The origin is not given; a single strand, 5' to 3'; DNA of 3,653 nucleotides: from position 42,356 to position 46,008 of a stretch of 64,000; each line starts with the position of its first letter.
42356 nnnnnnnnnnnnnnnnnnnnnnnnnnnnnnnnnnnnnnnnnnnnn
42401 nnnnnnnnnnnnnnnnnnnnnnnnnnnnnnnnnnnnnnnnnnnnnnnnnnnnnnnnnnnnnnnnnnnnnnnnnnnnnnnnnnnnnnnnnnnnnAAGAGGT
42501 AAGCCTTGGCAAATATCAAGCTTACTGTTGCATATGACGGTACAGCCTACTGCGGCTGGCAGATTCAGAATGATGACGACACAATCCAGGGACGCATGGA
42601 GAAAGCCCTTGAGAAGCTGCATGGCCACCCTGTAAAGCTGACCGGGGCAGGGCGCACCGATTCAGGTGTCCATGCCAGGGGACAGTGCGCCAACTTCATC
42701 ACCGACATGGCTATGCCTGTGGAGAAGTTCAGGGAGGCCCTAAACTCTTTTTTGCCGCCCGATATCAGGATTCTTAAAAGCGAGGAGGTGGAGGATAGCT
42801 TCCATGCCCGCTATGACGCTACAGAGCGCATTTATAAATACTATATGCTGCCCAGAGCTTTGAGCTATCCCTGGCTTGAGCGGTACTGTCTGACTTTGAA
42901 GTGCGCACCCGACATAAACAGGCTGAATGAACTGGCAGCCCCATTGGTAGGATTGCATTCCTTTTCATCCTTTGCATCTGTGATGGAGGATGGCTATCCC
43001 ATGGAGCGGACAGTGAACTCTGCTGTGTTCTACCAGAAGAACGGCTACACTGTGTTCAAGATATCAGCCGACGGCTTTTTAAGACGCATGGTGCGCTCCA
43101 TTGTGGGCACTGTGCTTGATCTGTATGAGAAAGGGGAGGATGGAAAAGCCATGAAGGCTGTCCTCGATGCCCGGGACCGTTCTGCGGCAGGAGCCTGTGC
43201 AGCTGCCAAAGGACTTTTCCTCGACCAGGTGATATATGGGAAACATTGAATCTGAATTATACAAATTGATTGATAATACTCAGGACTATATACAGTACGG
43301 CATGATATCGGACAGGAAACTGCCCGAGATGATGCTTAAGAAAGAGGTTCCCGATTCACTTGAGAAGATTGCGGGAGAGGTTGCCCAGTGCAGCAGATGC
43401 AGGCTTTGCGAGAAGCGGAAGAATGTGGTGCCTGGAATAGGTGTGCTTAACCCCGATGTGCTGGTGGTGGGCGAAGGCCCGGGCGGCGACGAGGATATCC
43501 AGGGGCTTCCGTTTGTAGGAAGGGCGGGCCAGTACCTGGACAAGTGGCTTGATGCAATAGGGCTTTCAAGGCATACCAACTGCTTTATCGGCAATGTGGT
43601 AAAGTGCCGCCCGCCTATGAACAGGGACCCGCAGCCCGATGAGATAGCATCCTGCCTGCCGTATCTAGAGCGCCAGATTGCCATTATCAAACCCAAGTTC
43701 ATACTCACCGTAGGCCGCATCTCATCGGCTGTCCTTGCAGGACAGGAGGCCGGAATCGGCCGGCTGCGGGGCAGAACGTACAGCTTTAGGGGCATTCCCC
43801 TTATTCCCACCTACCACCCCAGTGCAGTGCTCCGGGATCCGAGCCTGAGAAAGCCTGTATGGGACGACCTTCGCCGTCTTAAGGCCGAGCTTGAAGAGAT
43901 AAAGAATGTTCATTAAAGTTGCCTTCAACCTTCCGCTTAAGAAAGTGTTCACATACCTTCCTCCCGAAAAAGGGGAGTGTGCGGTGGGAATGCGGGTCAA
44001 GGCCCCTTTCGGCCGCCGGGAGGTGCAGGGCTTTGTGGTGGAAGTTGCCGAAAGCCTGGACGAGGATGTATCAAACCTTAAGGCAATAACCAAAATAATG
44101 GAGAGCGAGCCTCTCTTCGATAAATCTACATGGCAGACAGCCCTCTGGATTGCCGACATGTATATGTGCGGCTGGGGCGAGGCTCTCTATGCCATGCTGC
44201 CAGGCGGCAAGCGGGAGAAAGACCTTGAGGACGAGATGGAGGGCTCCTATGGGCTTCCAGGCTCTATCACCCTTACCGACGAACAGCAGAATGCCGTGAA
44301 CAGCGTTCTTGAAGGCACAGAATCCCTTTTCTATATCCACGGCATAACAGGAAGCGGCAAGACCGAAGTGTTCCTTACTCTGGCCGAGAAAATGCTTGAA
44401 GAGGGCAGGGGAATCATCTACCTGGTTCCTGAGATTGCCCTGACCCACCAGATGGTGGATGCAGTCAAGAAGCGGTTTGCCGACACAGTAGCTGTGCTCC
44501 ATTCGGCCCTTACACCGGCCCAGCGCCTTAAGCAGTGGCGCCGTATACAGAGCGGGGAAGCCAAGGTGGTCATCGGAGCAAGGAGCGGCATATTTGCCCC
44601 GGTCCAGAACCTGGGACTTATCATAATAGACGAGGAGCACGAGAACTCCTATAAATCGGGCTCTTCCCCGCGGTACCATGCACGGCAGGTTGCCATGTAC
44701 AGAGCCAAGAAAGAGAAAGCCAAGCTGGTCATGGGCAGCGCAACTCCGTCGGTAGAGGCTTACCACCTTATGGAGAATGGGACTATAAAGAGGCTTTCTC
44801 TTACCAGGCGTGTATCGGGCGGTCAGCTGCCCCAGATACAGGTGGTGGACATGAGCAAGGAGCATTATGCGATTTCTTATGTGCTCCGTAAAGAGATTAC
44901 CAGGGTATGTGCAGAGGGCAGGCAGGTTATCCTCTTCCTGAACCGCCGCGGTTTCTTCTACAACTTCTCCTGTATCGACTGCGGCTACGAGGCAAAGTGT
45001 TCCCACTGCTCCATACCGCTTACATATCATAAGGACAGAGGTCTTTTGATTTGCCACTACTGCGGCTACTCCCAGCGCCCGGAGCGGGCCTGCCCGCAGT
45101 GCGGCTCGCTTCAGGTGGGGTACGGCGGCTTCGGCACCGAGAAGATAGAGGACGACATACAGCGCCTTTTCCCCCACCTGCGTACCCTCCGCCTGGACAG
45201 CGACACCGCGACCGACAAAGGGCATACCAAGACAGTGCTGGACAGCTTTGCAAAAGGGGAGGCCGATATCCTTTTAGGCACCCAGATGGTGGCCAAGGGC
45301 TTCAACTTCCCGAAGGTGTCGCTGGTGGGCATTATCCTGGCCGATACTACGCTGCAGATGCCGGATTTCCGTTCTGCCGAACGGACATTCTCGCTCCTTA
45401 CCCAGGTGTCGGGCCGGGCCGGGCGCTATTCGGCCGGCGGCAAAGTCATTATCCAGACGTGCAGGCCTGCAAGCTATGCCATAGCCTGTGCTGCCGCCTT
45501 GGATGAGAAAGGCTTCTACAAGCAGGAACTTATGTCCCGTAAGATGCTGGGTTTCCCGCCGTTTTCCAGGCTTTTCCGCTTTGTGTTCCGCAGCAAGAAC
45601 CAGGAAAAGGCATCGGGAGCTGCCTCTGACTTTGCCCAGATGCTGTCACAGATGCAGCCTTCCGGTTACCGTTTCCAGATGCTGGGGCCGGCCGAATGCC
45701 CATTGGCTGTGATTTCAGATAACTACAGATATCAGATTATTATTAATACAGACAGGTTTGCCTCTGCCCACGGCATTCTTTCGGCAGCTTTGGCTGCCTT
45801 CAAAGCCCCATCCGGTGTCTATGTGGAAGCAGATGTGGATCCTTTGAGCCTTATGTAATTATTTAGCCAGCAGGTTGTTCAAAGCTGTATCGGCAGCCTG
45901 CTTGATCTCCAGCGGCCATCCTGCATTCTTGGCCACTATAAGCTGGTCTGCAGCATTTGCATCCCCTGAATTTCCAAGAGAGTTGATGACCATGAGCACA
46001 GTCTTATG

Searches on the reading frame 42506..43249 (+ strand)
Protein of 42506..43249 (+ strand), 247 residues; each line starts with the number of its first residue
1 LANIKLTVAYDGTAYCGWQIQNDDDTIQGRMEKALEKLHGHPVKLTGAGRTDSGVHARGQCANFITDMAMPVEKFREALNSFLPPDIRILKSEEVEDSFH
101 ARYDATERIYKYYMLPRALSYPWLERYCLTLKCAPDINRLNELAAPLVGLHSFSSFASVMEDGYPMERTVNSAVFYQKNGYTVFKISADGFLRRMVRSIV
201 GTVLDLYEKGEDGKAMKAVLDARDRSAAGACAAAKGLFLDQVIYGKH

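Call 7: search_protein_families(library=pfam, proteins=[window:42506-43249:+])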
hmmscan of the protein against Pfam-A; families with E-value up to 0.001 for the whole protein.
window:42506-43249:+ (247 aa): 2 families
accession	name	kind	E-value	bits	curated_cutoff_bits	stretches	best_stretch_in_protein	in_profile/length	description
PF01416.25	PseudoU_synth_1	-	3.1e-35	121.4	23.3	2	144-244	2-107/108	tRNA pseudouridine synthase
PF10105.14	DUF2344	-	0.00045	20.6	23.8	1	54-100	56-102/176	Uncharacterized protein conserved in bacteria (DUF2344)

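Call 8: search_protein_families(library=ncbifam, proteins=[window:42506-43249:+])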
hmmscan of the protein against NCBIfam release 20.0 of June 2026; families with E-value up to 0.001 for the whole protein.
window:42506-43249:+ (247 aa): 3 families
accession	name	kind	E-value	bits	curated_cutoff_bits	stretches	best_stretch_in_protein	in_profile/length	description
TIGR00071.1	hisT_truA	equivalog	3.9e-52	177.2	142.85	1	4-239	3-228/228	tRNA pseudouridine(38-40) synthase TruA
NF000622.1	PRK00021.3-3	equivalog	6.1e-34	117.7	308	1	7-244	4-227/265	tRNA pseudouridine(38-40) synthase TruA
TIGR03936.1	sam_1_link_chp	equivalog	4.9e-05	23.1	71.9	1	54-102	56-104/209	TIGR03936 family radical SAM-associated protein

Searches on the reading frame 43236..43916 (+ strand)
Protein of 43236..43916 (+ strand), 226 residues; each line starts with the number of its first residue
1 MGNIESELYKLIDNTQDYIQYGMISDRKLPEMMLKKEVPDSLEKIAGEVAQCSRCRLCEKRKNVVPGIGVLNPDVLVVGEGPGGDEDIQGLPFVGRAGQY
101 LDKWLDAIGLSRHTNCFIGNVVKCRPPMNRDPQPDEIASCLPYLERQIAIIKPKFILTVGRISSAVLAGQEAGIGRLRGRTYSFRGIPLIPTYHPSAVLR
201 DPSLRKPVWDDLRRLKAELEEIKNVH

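Call 7: search_protein_families(library=pfam, proteins=[window:43236-43916:+])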
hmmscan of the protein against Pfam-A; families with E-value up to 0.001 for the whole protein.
window:43236-43916:+ (226 aa): 1 family
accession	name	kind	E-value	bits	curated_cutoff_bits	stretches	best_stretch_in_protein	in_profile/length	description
PF03167.25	UDG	-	1.5e-33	116.3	24.3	1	67-213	2-141/141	Uracil DNA glycosylase superfamily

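Call 8: search_protein_families(library=ncbifam, proteins=[window:43236-43916:+])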
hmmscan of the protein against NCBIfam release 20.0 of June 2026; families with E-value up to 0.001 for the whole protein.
window:43236-43916:+ (226 aa): 3 families
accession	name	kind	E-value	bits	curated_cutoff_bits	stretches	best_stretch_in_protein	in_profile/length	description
TIGR00758.1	UDG_fam4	subfamily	2.2e-59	200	125.3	1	52-219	1-171/173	uracil-DNA glycosylase, family 4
NF040953.1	Arch_udg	equivalog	5e-59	198.9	250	1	42-216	1-183/184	type-4 uracil-DNA glycosylase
TIGR03914.1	UDG_fam_dom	hypoth_equivalog_domain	1.4e-34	119.7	189.95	1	31-204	34-214/231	UdgX family uracil-DNA binding protein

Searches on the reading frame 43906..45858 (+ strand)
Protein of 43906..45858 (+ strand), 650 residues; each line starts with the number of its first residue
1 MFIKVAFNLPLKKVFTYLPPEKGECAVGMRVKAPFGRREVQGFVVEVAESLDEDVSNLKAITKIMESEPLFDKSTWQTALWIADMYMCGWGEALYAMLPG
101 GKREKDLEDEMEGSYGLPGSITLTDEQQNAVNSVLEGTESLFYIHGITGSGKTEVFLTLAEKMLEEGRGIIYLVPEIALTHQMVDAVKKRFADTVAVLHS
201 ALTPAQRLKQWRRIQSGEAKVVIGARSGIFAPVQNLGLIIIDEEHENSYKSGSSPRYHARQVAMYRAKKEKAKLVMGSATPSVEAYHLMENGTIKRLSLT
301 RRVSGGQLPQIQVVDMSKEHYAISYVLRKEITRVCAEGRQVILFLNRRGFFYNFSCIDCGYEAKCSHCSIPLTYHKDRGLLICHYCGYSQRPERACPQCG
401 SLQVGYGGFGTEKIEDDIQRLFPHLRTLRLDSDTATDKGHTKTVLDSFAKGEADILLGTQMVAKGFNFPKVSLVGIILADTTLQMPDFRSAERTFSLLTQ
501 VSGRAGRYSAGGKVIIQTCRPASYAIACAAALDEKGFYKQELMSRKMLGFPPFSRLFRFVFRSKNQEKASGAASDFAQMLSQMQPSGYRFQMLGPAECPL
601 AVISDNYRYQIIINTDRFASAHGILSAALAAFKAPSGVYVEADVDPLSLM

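Call 7: search_protein_families(library=pfam, proteins=[window:43906-45858:+])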
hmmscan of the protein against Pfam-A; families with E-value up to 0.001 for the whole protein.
window:43906-45858:+ (650 aa): 7 families
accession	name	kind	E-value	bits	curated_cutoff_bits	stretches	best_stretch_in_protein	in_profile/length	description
PF17764.6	PriA_3primeBD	-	1.7e-27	95.6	22.7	1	4-99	1-96/96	3'DNA-binding domain (3'BD)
PF00270.35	DEAD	-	5.6e-23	81.9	26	1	124-283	1-162/167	DEAD/DEAH box helicase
PF18074.6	PriA_C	-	1.9e-20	73.9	26.9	1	552-646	1-95/95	Primosomal protein N C-terminal domain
PF04851.21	ResIII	-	2.2e-15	57.4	22.5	1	121-282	2-163/164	Type III restriction enzyme, res subunit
PF00271.37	Helicase_C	-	2.2e-12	47.7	23.5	1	424-508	39-109/110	Helicase conserved C-terminal domain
PF18319.7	Zn_ribbon_PriA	-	8.7e-12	45.2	26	1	365-391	1-27/27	PriA DNA helicase Cys-rich region (CRR) domain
PF13604.12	AAA_30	-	8.5e-08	32.6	27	1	123-228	2-82/191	AAA domain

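Call 8: search_protein_families(library=ncbifam, proteins=[window:43906-45858:+])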
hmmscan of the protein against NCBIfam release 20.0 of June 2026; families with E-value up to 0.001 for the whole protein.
window:43906-45858:+ (650 aa): 30 families (the best 25 are shown)
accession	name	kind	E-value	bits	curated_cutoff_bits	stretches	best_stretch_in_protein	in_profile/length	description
NF004066.1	PRK05580.1-3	equivalog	3.1e-219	730.2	813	2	117-649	247-788/788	primosomal protein N'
TIGR00595.1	priA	equivalog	1.8e-192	640.4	230.35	1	143-647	1-509/509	replication restart helicase PriA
NF004067.0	PRK05580.1-4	equivalog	1e-178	596.1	763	2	121-649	203-736/737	primosomal protein N'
NF004068.0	PRK05580.1-5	equivalog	6.9e-166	553.6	1249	2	121-614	257-757/795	primosomal protein N'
NF004070.0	PRK05580.2-2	equivalog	9.2e-166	553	921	2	122-650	196-729/729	primosomal protein N'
NF004065.0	PRK05580.1-1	equivalog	7.7e-163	543.4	858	2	121-647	196-729/731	primosomal protein N'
NF004071.0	PRK05580.2-3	equivalog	2.2e-144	482.1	1105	2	122-649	201-734/735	primosomal protein N'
NF004069.0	PRK05580.2-1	equivalog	4.5e-139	464.7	767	1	12-649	13-611/612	primosomal protein N'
NF004072.0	PRK05580.2-4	equivalog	3.9e-126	421.9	1030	1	9-648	8-646/648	primosomal protein N'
NF011453.0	PRK14873.1-3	equivalog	8.4e-58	196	812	1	11-562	27-579/653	primosome assembly protein PriA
NF011452.0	PRK14873.1-2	equivalog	4.2e-55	187.2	980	1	11-556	57-611/708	primosomal protein N'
NF011455.0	PRK14873.1-5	equivalog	1.4e-44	152.5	969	1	13-554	27-579/675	primosomal protein N'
NF011454.0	PRK14873.1-4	equivalog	1.1e-43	149.6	951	1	13-556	12-559/651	primosomal protein N'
NF011451.0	PRK14873.1-1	equivalog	7.5e-21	74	1147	2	186-317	277-404/764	primosome assembly protein PriA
TIGR00643.1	recG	equivalog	2e-18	66.5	659.4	1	122-342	235-452/629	ATP-dependent DNA helicase RecG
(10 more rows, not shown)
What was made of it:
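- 39840..45858 (+): folP-cdaA-ybbR-truA-udg-priA, tightly packed behind the ligase. This is an ancestral spirochaete housekeeping operon. Calls 7 and 8.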

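Call 34: find_homologous_proteins(query=window:43906-45858:+, max_evalue=1e-50)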
Query window:43906-45858:+ (650 aa): 8000 proteins with E <= 1e-50 among 8000 candidates; the best 120 are listed.
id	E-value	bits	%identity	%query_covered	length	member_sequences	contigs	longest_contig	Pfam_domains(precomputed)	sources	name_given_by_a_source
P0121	0.0e+0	1469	99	100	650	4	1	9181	PF17764.7,PF00270.36,PF13604.13,PF00271.38,PF18319.8,PF18074.7,PF04851.22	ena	-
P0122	0.0e+0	1464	99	100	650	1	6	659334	PF17764.7,PF00270.36,PF13604.13,PF00271.38,PF18319.8,PF18074.7,PF04851.22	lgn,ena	-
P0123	0.0e+0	1385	92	100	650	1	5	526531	PF17764.7,PF00270.36,PF13604.13,PF00271.38,PF18319.8,PF18074.7,PF04851.22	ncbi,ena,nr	ncbi:MAG: primosomal protein N' [Spirochaetia bacterium]|nr:primosomal protein N' [Spirochaetia bact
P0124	0.0e+0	1367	91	100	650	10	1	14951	PF17764.7,PF00270.36,PF13604.13,PF00271.38,PF18319.8,PF18074.7,PF04851.22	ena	-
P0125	0.0e+0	1366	92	100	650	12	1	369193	PF17764.7,PF00270.36,PF13604.13,PF00271.38,PF18319.8,PF18074.7,PF04851.22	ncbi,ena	-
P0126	0.0e+0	1354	91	100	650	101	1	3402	PF17764.7,PF00270.36,PF13604.13,PF00271.38,PF18319.8,PF18074.7,PF04851.22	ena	-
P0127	0.0e+0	1353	91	100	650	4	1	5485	PF17764.7,PF00270.36,PF13604.13,PF00271.38,PF18319.8,PF18074.7,PF04851.22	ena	-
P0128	0.0e+0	1350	90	100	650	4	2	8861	PF17764.7,PF00270.36,PF13604.13,PF00271.38,PF18319.8,PF18074.7,PF04851.22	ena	-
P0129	0.0e+0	1349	90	100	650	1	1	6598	PF17764.7,PF00270.36,PF13604.13,PF00271.38,PF18319.8,PF18074.7,PF04851.22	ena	-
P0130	0.0e+0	1348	90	100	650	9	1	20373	PF17764.7,PF00270.36,PF13604.13,PF00271.38,PF18319.8,PF18074.7,PF04851.22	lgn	-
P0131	0.0e+0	1344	90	100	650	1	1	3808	PF17764.7,PF00270.36,PF13604.13,PF00271.38,PF18319.8,PF18074.7,PF04851.22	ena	-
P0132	0.0e+0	1343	90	100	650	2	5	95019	PF17764.7,PF00270.36,PF13604.13,PF00271.38,PF18319.8,PF18074.7,PF04851.22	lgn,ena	-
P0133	0.0e+0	1342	90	100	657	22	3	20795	PF17764.7,PF00270.36,PF13604.13,PF00271.38,PF18319.8,PF18074.7,PF04851.22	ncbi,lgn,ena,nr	ncbi:MAG: primosomal protein N' [Spirochaetia bacterium]|nr:primosomal protein N' [Spirochaetia bact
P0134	0.0e+0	1332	89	100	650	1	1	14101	PF17764.7,PF00270.36,PF13604.13,PF00271.38,PF18319.8,PF18074.7,PF04851.22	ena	-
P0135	0.0e+0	1326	89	100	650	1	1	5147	PF17764.7,PF00270.36,PF13604.13,PF00271.38,PF18319.8,PF18074.7,PF04851.22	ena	-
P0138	0.0e+0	1042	70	100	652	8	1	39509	PF17764.7,PF00270.36,PF13604.13,PF00271.38,PF18319.8,PF18074.7,PF04851.22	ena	-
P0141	8.7e-281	951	65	100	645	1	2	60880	PF17764.7,PF00270.36,PF13604.13,PF00271.38,PF18319.8,PF18074.7,PF04851.22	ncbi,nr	ncbi:MAG: primosomal protein N' [Spirochaetia bacterium]|nr:primosomal protein N' [Spirochaetia bact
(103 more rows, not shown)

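Call 38: find_encoding_contigs(protein=P0141, flank=10000, max_places=2)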
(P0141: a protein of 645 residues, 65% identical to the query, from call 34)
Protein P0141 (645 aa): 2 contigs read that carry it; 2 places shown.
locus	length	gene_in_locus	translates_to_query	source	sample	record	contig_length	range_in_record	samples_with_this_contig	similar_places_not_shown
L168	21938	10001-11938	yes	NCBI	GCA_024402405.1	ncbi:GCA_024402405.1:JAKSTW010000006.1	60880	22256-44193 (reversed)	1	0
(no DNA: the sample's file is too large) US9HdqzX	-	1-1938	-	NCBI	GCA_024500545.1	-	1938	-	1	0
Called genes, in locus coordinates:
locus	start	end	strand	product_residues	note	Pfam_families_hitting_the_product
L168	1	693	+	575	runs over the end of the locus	PF21760:SecD_1st, PF22599:SecDF_P1_head, PF03176:MMPL (faint), PF00873:ACR_tran (weak), PF02355:SecD_SecF_C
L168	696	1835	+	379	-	PF02355:SecD_SecF_C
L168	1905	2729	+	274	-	-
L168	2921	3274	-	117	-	PF03061:4HBT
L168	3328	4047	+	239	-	PF02578:Cu-oxidase_4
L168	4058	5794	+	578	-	PF03485:Arg_tRNA_synt_N, PF00750:tRNA-synt_1d, PF05746:DALR_1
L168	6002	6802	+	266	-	PF00809:Pterin_bind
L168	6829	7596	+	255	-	PF19293:CdaA_N, PF02457:DAC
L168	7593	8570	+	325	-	PF07949:YbbR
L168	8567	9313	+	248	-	PF01416:PseudoU_synth_1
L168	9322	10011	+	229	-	PF03167:UDG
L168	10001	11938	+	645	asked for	PF17764:PriA_3primeBD, PF04851:ResIII, PF00270:DEAD, PF13604:AAA_30, PF18319:Zn_ribbon_PriA, PF00271:Helicase_C, PF18074:PriA_C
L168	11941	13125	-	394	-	PF13646:HEAT_2 (faint)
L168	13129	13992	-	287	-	-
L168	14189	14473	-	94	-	PF05164:ZapA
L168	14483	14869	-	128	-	-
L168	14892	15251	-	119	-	PF00453:Ribosomal_L20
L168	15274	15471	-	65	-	PF01632:Ribosomal_L35p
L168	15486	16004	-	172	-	PF05198:IF3_N, PF00707:IF3_C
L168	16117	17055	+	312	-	-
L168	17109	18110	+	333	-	PF01520:Amidase_3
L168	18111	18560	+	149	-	PF10646:Germane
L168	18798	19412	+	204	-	PF27340:TP_0126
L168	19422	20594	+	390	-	-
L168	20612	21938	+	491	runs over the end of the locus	PF00749:tRNA-synt_1c, PF19269:Anticodon_2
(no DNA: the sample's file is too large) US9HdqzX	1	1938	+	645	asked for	PF17764:PriA_3primeBD, PF04851:ResIII, PF00270:DEAD, PF13604:AAA_30, PF18319:Zn_ribbon_PriA, PF00271:Helicase_C, PF18074:PriA_C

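Call 39: find_encoding_contigs(protein=P0138, flank=10000, max_places=2)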
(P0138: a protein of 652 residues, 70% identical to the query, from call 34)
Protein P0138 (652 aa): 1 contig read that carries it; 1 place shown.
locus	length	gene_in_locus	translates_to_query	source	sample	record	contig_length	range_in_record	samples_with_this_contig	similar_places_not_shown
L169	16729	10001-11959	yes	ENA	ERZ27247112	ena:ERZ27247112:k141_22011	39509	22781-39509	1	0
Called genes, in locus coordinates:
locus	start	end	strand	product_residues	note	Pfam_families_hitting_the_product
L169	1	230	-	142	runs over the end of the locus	-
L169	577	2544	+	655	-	PF07715:Plug, PF14905:OMP_b-brl_3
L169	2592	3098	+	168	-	PF03544:TonB_C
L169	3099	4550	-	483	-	PF02386:TrkH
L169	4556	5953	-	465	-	PF02254:TrkA_N, PF13241:NAD_binding_7 (faint), PF02080:TrkA_C, PF02254:TrkA_N, PF02080:TrkA_C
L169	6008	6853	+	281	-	PF00809:Pterin_bind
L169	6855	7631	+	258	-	PF19293:CdaA_N, PF02457:DAC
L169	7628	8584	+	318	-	PF07949:YbbR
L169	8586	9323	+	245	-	PF01416:PseudoU_synth_1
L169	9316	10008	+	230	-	PF03167:UDG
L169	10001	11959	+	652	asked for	PF17764:PriA_3primeBD, PF00270:DEAD, PF04851:ResIII, PF13604:AAA_30, PF18319:Zn_ribbon_PriA, PF00271:Helicase_C, PF18074:PriA_C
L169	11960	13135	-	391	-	PF13646:HEAT_2 (faint)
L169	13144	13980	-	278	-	-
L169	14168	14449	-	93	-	PF05164:ZapA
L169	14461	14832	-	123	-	-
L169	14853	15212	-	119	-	PF00453:Ribosomal_L20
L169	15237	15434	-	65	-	PF01632:Ribosomal_L35p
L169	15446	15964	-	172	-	PF05198:IF3_N, PF00707:IF3_C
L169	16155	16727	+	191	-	?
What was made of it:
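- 39840..45858 (+): The same block occurs without the ligase in L168 and L169 (calls 38, 39).
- Related Spirochaetia keep folP-priA synteny without the cassette (calls 38, 39).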
